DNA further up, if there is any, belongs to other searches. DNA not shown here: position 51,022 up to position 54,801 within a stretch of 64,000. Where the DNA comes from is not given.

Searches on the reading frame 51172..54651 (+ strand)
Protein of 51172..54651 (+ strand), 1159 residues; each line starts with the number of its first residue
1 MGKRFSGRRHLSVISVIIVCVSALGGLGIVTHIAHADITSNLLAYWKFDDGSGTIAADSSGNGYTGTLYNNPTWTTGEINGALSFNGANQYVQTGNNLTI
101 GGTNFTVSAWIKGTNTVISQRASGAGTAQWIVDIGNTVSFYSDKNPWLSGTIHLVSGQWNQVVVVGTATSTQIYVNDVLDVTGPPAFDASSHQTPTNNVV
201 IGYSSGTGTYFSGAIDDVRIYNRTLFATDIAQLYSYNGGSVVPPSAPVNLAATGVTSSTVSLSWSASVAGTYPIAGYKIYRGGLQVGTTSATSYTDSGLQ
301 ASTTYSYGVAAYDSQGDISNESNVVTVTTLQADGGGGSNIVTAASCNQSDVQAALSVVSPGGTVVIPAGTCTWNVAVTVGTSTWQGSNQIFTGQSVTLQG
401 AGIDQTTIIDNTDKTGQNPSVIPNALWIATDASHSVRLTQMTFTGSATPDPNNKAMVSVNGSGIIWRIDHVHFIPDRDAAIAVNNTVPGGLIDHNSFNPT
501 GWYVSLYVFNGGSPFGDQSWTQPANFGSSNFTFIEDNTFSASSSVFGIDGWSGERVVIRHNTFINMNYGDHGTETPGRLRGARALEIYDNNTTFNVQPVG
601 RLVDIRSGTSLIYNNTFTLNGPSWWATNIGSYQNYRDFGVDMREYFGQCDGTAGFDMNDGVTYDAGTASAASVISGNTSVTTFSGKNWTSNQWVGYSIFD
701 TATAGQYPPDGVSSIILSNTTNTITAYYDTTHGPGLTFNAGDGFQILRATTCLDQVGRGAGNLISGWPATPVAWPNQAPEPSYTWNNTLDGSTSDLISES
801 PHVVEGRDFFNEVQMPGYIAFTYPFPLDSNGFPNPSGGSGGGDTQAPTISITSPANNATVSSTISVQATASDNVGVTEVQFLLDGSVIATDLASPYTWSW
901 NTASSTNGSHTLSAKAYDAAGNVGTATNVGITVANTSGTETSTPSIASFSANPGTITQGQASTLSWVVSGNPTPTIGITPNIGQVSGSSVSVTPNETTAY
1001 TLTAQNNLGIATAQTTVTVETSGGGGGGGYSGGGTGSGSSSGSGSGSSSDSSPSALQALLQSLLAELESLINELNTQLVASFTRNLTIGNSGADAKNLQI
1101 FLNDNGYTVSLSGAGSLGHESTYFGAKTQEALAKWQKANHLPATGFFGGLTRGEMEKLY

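Call 10: search_protein_families(library=pfam, proteins=[window:51172-54651:+])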
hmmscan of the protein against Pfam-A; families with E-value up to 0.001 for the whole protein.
window:51172-54651:+ (1159 aa): 5 families
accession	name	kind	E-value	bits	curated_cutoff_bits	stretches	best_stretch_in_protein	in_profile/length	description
PF17957.7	Big_7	-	3.1e-22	79.4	24.1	1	847-914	1-70/70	Bacterial Ig domain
PF13385.13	Laminin_G_3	-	9e-19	68.5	27.6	1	86-231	1-151/151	Concanavalin A-like lectin/glucanases superfamily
PF00041.27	fn3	-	8.5e-10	39.2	25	1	245-327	1-83/84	Fibronectin type III domain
PF01471.23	PG_binding_1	-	1.8e-09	38.1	23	1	1091-1152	1-54/57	Putative peptidoglycan binding domain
PF19077.6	Big_13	-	0.00033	21.5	27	1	863-933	30-100/102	Bacterial Ig-like domain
